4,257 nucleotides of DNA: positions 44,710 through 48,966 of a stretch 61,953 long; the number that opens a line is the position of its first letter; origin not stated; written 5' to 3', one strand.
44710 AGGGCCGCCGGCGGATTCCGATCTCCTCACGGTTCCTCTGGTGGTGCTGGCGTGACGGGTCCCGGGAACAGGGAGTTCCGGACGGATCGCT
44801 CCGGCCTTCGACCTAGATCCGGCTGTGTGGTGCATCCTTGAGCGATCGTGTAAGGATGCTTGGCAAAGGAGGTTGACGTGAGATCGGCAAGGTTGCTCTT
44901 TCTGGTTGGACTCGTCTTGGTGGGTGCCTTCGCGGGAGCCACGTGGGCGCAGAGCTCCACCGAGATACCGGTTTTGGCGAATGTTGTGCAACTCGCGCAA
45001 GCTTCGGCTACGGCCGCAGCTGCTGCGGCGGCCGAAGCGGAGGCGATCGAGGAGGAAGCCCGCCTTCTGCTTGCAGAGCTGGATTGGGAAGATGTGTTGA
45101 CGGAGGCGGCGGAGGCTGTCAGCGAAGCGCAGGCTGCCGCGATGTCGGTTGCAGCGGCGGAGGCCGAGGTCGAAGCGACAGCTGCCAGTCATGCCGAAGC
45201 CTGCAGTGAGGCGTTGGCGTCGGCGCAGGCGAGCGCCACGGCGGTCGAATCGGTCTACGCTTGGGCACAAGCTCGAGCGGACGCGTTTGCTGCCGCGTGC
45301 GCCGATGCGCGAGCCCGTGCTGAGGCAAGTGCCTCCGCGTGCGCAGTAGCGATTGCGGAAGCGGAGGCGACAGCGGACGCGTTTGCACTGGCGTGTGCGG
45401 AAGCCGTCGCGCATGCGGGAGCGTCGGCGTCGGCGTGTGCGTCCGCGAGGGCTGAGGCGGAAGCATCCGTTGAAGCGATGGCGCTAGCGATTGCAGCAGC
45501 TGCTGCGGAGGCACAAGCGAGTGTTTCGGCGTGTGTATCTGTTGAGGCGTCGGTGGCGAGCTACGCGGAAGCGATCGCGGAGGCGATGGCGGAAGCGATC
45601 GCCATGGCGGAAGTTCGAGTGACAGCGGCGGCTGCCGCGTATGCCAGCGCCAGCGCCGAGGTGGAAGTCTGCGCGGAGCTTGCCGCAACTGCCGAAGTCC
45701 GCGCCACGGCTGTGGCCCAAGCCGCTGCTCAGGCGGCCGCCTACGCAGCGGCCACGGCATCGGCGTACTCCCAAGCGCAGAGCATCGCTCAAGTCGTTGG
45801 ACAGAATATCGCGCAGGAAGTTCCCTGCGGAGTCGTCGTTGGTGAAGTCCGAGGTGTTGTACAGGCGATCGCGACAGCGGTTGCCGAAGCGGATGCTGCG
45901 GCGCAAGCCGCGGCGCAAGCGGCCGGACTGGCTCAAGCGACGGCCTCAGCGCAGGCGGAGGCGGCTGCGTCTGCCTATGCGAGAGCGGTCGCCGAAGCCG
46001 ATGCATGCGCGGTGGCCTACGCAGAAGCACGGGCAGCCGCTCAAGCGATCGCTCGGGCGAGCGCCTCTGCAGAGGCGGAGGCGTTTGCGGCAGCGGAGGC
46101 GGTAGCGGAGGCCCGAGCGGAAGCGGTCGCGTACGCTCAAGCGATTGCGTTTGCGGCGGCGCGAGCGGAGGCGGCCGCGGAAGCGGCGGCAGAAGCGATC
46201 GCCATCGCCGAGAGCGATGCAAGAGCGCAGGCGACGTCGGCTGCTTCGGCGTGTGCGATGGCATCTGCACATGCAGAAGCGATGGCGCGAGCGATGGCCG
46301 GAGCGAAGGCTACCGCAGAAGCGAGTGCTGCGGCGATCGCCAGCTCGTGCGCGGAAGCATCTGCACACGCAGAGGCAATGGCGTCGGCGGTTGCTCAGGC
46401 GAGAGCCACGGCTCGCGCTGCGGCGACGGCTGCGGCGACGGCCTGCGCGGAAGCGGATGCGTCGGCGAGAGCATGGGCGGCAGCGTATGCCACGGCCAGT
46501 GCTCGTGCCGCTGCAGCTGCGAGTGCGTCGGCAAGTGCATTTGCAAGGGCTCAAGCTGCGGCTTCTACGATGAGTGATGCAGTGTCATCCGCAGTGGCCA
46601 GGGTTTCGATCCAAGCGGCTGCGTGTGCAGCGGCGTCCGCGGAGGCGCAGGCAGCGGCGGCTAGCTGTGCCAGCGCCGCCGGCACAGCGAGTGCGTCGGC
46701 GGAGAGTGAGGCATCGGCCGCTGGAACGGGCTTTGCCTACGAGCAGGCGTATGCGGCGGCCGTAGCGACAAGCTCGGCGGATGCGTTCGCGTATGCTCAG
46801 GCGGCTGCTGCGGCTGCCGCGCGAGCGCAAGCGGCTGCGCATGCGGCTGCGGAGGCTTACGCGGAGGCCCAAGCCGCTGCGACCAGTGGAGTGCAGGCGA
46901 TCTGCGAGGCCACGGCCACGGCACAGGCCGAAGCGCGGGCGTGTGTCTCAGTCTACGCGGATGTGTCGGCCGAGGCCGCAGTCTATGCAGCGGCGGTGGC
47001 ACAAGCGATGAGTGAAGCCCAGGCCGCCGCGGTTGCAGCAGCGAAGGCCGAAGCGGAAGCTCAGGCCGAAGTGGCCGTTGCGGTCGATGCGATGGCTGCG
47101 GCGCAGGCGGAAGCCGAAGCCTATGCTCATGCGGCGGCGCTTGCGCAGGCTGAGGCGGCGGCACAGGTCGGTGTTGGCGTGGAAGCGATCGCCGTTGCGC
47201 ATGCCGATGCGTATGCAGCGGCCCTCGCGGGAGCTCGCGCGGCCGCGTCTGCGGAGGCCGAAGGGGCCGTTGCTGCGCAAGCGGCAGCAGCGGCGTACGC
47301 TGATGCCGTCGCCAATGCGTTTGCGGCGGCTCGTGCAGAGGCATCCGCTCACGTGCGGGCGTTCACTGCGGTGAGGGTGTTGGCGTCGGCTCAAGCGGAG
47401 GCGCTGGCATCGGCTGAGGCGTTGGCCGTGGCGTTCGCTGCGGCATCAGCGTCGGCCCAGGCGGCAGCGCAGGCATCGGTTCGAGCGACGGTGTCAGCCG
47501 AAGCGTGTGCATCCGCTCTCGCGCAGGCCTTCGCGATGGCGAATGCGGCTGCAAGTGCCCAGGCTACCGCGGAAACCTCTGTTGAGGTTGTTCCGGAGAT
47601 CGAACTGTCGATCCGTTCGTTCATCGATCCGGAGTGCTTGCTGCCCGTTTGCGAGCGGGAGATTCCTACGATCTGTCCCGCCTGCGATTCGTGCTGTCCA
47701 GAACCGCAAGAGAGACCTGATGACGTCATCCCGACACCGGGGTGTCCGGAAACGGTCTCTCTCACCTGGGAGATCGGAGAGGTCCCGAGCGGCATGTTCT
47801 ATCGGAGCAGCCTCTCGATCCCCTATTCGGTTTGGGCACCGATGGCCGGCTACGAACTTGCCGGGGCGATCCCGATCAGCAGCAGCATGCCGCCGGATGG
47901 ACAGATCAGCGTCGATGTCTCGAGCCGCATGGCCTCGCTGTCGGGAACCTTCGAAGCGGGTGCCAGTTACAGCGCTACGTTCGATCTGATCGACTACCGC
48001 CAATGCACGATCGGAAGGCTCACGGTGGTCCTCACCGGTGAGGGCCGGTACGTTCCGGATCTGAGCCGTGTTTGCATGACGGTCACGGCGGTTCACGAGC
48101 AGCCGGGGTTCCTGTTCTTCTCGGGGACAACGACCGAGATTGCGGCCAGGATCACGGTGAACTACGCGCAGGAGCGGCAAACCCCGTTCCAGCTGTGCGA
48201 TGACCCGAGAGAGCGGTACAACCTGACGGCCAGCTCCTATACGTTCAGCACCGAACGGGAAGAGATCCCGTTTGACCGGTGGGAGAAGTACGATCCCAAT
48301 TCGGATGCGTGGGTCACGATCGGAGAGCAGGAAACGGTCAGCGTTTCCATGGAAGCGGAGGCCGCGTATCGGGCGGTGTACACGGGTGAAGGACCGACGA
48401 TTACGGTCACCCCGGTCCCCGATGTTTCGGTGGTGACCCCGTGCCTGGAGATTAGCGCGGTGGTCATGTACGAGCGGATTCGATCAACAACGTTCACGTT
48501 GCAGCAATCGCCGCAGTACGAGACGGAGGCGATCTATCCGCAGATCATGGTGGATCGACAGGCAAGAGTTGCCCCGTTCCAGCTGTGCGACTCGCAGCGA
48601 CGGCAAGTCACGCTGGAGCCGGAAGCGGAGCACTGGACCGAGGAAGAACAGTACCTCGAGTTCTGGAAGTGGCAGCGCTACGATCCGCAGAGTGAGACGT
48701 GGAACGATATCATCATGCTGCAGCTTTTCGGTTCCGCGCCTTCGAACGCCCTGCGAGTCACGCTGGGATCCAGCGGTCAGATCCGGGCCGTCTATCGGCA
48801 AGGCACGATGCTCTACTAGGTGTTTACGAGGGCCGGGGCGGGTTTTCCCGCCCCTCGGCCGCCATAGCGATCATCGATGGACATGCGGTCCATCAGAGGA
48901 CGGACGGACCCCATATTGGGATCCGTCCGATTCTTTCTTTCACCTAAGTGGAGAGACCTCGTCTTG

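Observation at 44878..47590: Giant secreted protein with ~800 residues of register-locked (Ala-X)n: a bacterial silk-like sequence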

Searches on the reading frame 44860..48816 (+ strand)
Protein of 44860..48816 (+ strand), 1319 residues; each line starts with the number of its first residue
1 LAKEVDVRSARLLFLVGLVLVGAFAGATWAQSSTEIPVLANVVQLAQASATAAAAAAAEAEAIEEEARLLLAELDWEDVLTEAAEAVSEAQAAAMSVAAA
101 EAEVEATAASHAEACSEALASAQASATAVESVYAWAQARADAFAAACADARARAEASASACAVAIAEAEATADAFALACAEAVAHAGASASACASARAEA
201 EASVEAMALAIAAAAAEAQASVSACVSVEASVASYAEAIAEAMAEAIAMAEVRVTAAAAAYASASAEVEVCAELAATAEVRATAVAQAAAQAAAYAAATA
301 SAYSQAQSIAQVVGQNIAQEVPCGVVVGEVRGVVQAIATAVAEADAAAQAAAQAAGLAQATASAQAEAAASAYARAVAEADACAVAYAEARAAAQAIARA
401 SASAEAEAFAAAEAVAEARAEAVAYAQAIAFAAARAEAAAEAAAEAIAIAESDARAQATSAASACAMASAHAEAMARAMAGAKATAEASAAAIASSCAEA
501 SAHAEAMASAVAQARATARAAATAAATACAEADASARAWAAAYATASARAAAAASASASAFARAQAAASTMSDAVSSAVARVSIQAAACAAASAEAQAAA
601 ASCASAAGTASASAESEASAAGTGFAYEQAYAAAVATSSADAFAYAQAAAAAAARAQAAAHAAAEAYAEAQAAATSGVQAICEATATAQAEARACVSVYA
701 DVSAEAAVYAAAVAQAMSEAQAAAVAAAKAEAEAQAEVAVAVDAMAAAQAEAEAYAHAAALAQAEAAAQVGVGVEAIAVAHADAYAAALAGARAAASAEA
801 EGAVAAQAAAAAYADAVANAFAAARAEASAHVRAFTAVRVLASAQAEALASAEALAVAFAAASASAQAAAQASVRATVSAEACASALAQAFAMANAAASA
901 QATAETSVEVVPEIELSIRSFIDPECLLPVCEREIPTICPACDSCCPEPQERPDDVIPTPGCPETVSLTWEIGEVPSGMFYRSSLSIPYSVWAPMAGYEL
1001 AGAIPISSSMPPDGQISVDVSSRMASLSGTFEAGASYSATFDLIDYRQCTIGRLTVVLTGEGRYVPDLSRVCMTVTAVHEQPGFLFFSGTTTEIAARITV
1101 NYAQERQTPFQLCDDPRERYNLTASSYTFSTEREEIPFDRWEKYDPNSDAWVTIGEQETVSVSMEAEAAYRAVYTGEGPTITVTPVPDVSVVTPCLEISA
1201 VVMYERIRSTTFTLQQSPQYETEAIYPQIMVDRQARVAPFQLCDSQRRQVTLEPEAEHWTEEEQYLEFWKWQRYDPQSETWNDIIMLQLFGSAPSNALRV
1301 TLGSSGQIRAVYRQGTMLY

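Call 5: search_protein_families(library=pfam, proteins=[window:44860-48816:+], max_evalue=1)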
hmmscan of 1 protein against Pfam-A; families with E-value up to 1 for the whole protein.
window:44860-48816:+ (1319 aa): 1 family
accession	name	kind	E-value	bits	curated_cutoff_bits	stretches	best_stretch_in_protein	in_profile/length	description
PF13964.12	Kelch_6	-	0.036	14.5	25.3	0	1135-1156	24-45/50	Kelch motif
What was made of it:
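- On OmpM / SlpA / Omp-alpha envelope tethers: No Pfam hit on the full protein (call 5).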

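Call 6: search_solved_structures(query=window:44860-48816:+, max_evalue=1)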
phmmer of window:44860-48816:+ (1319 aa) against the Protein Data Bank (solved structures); distinct sequences matched with E-value up to 1: 7.
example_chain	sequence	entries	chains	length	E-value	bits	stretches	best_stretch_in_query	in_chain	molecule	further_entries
9ynu_B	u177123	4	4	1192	3.2e-08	35.4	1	346-602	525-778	Spt20-like SEP domain-containing protein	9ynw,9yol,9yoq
7abf_A4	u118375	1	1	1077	4.1e-05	25.1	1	350-485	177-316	Transcription elongation regulator 1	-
7abg_A4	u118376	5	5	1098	4.2e-05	25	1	350-485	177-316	Transcription elongation regulator 1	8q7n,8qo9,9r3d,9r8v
7nfx_b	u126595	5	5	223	0.085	14.1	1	403-489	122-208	60S ribosomal protein L29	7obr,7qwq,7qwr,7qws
11he_29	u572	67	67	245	0.1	13.8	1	343-468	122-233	Large ribosomal subunit protein eL29 | eL29 | 60S ribosomal protein L29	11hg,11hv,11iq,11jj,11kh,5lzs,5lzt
7uic_o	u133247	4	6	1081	0.13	13.5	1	349-426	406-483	Mediator of RNA polymerase II transcription subunit 15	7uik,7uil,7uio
6d90_b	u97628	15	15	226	0.24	12.6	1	342-442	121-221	eL29 | 60S ribosomal protein L29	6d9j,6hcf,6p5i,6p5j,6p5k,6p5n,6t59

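Call 11: find_homologous_proteins(query=window:44860-48816:+, max_evalue=0.001)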
Query window:44860-48816:+ (1319 aa): 24 proteins with E <= 0.001 among 8000 candidates.
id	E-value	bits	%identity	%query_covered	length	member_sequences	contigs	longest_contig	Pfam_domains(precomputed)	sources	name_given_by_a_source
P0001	2.9e-144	501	37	31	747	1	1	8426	-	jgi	-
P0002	5.0e-93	331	29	8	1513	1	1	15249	-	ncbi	-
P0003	1.6e-66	243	31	7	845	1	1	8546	-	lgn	-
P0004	2.4e-60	223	54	16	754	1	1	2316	-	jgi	-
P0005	2.5e-37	147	26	7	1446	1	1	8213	PF19190.7,PF22076.3,PF22544.3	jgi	jgi:hypothetical protein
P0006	9.6e-26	108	26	9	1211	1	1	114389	PF19190.7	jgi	jgi:hypothetical protein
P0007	1.1e-7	49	-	-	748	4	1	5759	-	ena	-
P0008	3.6e-7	47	-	-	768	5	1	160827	PF07714.24,PF00069.32,PF03109.23,PF01636.30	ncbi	-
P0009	4.5e-7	47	-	-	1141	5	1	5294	PF00092.35,PF17802.8,PF13519.13,PF05738.20,PF21426.4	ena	-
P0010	5.7e-6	43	45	5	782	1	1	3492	-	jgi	jgi:hypothetical protein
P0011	1.6e-5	41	33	12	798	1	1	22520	-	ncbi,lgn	-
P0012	2.7e-5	41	-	-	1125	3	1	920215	PF25168.2,PF24105.2,PF24805.2,PF25048.2,PF24017.3,PF24817.2,PF23798.2,PF23393.3,PF23609.2,PF00400.39,PF04053.21,PF23414.2,PF23775.2,PF25174.2,PF24814.2,PF23381.2,PF25173.2,PF25171.2,PF25175.2,PF24796.2,PF24780.2,PF23409.2,PF23953.2,PF25172.2,PF24782.3,PF25391.2,PF23869.2,PF24807.2,PF25047.1,PF23098.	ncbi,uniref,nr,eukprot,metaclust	ncbi:hypothetical protein H310_09830 [Aphanomyces invadans]|uniref:Beta'-coat protein n=1 Tax=Aphano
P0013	2.1e-4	38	-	-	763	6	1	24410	PF07714.24,PF00069.32,PF03109.23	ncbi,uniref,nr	ncbi:serine/threonine-protein kinase [uncultured Ruegeria sp.]|uniref:serine/threonine-protein kinas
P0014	2.8e-4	37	30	44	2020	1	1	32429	PF00142.25,PF10609.16,PF17963.8,PF01656.30,PF17892.8,PF13614.13,PF17803.8,PF09140.18,PF06564.19,PF05345.19,PF16184.12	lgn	-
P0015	3.3e-4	37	-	-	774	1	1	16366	PF02881.25,PF13401.13,PF00448.29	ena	-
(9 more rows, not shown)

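Call 27: find_encoding_contigs(protein=P0002, flank=8000, max_places=3)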
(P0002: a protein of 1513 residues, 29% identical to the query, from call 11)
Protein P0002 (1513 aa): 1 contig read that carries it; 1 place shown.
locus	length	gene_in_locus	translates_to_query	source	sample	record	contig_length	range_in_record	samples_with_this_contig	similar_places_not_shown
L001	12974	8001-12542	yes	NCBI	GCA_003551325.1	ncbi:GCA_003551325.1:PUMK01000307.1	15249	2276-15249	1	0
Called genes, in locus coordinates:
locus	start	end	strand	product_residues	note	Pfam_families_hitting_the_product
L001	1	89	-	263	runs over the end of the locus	PF06966:DUF1295, PF02544:Steroid_dh, PF04191:PEMT (weak)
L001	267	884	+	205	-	PF00583:Acetyltransf_1, PF13508:Acetyltransf_7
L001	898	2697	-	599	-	PF02734:Dak2, PF21645:FakA-like_M, PF02645:DegV, PF13684:FakA-like_C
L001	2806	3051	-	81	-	PF14451:Ub-Mut7C, PF02597:ThiS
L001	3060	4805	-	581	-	PF02730:AFOR_N, PF01314:AFOR_C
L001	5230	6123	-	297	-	PF13098:Thioredoxin_2 (faint)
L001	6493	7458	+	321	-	PF00781:DAGK_cat, PF01513:NAD_kinase (weak), PF19279:YegS_C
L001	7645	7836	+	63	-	-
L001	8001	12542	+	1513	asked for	-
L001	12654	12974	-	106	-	?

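Call 28: find_encoding_contigs(protein=P0006, flank=8000, max_places=3)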
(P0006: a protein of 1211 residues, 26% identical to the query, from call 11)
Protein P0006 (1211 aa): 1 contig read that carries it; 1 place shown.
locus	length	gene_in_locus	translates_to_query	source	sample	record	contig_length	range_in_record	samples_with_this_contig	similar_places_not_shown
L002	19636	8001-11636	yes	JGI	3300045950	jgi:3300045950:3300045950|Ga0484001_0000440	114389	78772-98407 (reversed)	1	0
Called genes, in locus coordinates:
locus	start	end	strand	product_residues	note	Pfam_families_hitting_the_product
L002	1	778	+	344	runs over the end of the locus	PF01058:Oxidored_q6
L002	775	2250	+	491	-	PF27537:HoxH, PF00374:NiFeSe_Hases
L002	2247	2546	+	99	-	PF00210:Ferritin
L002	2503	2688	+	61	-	PF00210:Ferritin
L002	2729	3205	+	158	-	PF01750:HycI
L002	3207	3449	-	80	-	PF01037:AsnC_trans_reg (weak)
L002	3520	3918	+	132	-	PF01155:HypA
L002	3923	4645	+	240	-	PF10609:ParA, PF01656:CbiA, PF02374:ArsA_ATPase (faint), PF09140:MipZ (weak), PF13614:AAA_31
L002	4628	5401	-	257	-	PF01048:PNP_UDP_1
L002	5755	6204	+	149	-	-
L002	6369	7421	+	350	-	PF07705:CARDB (weak), PF13473:Cupredoxin_1 (faint)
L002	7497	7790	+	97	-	-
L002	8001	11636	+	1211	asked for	PF19190:BACON_2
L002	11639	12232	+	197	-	PF00578:AhpC-TSA, PF08534:Redoxin, PF13728:TraF (weak), PF00085:Thioredoxin (weak), PF13098:Thioredoxin_2, PF13905:Thioredoxin_8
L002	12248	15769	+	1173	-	-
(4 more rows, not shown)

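Call 32: search_protein_families(library=ncbifam, proteins=[window:44860-48816:+, P0002, P0010, P0011], max_evalue=0.1)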
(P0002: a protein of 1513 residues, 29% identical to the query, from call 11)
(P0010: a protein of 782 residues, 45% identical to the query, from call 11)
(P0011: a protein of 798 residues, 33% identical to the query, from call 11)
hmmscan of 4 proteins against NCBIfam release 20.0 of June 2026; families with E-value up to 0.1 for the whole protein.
window:44860-48816:+ (1319 aa): 1 family
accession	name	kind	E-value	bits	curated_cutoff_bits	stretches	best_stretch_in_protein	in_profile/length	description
NF033849.1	ser_rich_anae_1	subfamily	0.00022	18.7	650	1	83-420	233-571/1163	serine-rich protein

P0002 (1513 aa): 1 family
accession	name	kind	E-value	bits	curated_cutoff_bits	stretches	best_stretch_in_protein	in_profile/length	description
NF033849.1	ser_rich_anae_1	subfamily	1.4e-05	22.6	650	1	78-461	242-576/1163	serine-rich protein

P0010 (782 aa): 0 families

P0011 (798 aa): 0 families
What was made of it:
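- On NCBIfam NF033849 ser_rich_anae_1 (serine-rich protein): 18.7 bits (call 32).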

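Call 87: search_protein_families(library=pfam, proteins=[P0002, P0005], max_evalue=0.01)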
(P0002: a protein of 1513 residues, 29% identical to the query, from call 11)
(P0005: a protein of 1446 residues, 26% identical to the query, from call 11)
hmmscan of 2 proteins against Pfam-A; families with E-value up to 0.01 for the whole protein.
P0002 (1513 aa): 0 families

P0005 (1446 aa): 5 families
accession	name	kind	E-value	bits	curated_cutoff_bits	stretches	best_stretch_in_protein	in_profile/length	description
PF19190.6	BACON_2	-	3e-16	59.5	25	2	826-911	1-83/94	Viral BACON domain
PF22544.2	HYDIN_VesB_CFA65-like_Ig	-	3.5e-11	43.7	25.5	1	825-923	1-95/100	HYDIN/CFA65/VesB-like, Ig-like domain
PF22076.2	Cep192_D6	-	2e-05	25.2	35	0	826-895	3-70/101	Cep192 domain 6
PF24507.1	Ig_CFAP65_4th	-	0.00017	22.3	27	0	849-892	2-45/76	CFAP65, fourth Ig-like domain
PF00635.32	Motile_Sperm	-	0.0029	17.9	25.9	0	827-895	2-69/109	MSP (Major sperm protein) domain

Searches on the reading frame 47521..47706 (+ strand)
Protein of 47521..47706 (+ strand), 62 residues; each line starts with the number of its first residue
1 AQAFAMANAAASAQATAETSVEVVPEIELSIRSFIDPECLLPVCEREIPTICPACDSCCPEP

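Call 48: find_related_loci(query=A3, collection=genome_contigs, flank=10000)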
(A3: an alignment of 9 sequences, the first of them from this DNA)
Query A3 (62 aa) in genome_contigs; peptide patterns used: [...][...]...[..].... (x = any residue, [..] = any of these).
51 stretches matched a pattern; 35 encode a relative of the query (tblastn E <= 1e-3); 35 distinct loci.
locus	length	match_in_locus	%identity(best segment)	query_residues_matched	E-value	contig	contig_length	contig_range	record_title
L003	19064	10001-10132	80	18-61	6e-22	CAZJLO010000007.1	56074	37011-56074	MAG TPA_asm: uncultured Thermotogae bacterium isolate binchicken_co42_503 genome assembly, contig: NODE_390_length_56074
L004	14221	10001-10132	73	18-61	1e-18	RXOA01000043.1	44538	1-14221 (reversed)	MAG: Candidatus Bipolaricaulota bacterium isolate Zgenome_0786 k87_2678032, whole genome shotgun sequence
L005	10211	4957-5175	56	2-62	8e-15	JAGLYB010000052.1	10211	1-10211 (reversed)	MAG: Candidatus Bipolaricaulota bacterium isolate RS_13_11 ZL320.bin.11.fa_52, whole genome shotgun sequence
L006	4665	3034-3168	60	19-62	2e-13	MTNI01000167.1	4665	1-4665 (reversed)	MAG: Candidatus Acetothermia bacterium JdFR-47 JGI24020J35080_1004909, whole genome shotgun sequence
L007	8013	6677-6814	61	19-61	4e-13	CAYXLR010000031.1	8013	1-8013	MAG TPA_asm: uncultured Thermotogae bacterium isolate binchicken_co34_121 genome assembly, contig: NODE_16039_length_801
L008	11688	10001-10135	60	18-59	2e-12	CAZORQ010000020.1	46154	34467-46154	MAG TPA_asm: uncultured Thermotogae bacterium isolate binchicken_co334_334 genome assembly, contig: NODE_1190_length_461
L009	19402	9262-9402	58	18-61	7e-12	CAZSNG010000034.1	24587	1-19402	MAG TPA_asm: uncultured Thermotogae bacterium isolate binchicken_co65_492 genome assembly, contig: NODE_8360_length_2458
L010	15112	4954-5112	49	20-62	1e-11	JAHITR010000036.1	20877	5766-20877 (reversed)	MAG: Candidatus Bipolaricaulota bacterium isolate MM_PC_MetaG.mb.220 MM_PC_MetaG.mb.220_k141_154149, whole genome shotgu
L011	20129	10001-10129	58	19-62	8e-12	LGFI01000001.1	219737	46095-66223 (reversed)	MAG: Acetothermia bacterium 64_32 S_OP1_64_33_1, whole genome shotgun sequence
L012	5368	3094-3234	53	19-62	2e-11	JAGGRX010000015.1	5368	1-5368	MAG: Candidatus Bipolaricaulota bacterium isolate AUK007 PB_MANV_007_c_000000001055, whole genome shotgun sequence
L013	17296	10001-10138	61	19-62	2e-11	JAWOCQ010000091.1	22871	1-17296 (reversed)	MAG: Candidatus Bipolaricaulota bacterium isolate BLK5-1.bin.47 k191_2803860, whole genome shotgun sequence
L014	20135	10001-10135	64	19-61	2e-11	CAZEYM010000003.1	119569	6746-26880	MAG TPA_asm: uncultured Thermotogaceae bacterium isolate SRP141376_co1_223 genome assembly, contig: NODE_364_length_1195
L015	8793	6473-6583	62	19-54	2e-11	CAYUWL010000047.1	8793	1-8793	MAG TPA_asm: uncultured Thermotogaceae bacterium isolate binchicken_co19_556 genome assembly, contig: NODE_13876_length_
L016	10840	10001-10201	55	2-61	5e-11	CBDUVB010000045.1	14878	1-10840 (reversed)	MAG TPA_asm: uncultured bacterium isolate SRR22302362_binner12_Refined_56 genome assembly, contig: ERZ25746724.1725, who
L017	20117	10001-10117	56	18-56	9e-11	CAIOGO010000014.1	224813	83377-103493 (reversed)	uncultured bacterium isolate A14_bin-2913 genome assembly, contig: bin-2913:14/22, whole genome shotgun sequence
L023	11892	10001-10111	57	19-55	4e-10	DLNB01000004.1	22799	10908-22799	MAG TPA_asm: Acetothermia bacterium UBA7521 UBA7521_contig_864, whole genome shotgun sequence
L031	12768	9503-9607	54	21-53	3e-9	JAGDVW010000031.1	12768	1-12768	MAG: Candidatus Acetothermia bacterium isolate KUB_Bin03 NODE_931_length_12768_cov_49.003697, whole genome shotgun seque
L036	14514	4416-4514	54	21-55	3e-7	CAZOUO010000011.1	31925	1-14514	MAG TPA_asm: uncultured Thermotogae bacterium isolate SRP323688_co1_20 genome assembly, contig: NODE_2505_length_31925_c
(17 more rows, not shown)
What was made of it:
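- On Alacoil or coiled-coil silk: The family is confined to one bacterial phylum (call 48), so homology is unlikely.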

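Call 62: find_homologous_proteins(query=A3, max_evalue=0.001)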
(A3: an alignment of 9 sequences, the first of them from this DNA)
Query A3 (9 sequences) (62 aa, profile of the alignment): 2 proteins with E <= 0.001 among 601 candidates.
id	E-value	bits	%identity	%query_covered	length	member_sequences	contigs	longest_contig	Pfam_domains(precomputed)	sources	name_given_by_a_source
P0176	2.0e-7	48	72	29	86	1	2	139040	-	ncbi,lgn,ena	-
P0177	2.9e-5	41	70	37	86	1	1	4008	-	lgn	-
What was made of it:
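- Tried and rejected: A protein-database search with the terminal-motif profile returned only two 86-aa fragments (call 62), so that search was wasted.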

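Call 87: search_protein_families(library=pfam, proteins=[L005:5008-6249:+, L007:6677-7861:+, L011:10001-11455:+, L013:10001-11458:+, L017:10004-11215:+, L023:10001-11428:+, L031:9497-10891:+, L036:4410-5693:+], max_evalue=0.01)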
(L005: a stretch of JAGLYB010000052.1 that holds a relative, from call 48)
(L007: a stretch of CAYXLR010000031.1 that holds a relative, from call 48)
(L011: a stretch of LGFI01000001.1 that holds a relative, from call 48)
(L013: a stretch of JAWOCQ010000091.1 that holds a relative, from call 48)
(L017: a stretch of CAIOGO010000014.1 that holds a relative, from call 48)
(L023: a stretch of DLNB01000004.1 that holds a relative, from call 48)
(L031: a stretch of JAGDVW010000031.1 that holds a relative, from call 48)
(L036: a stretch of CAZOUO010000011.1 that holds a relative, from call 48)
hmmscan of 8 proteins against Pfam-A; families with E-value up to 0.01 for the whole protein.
L005:5008-6249:+ (414 aa): 0 families

L007:6677-7861:+ (395 aa): 0 families

L011:10001-11455:+ (485 aa): 1 family
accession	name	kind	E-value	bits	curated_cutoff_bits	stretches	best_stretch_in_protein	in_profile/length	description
PF05345.18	He_PIG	-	1.5e-05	25.8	24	0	196-239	43-85/96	Putative Ig domain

L013:10001-11458:+ (486 aa): 0 families

L017:10004-11215:+ (404 aa): 0 families

L023:10001-11428:+ (476 aa): 1 family
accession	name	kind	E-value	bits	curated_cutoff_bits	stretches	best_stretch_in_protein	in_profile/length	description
PF05345.18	He_PIG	-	0.0027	18.6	24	0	52-123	13-83/96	Putative Ig domain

L031:9497-10891:+ (465 aa): 0 families

L036:4410-5693:+ (428 aa): 0 families
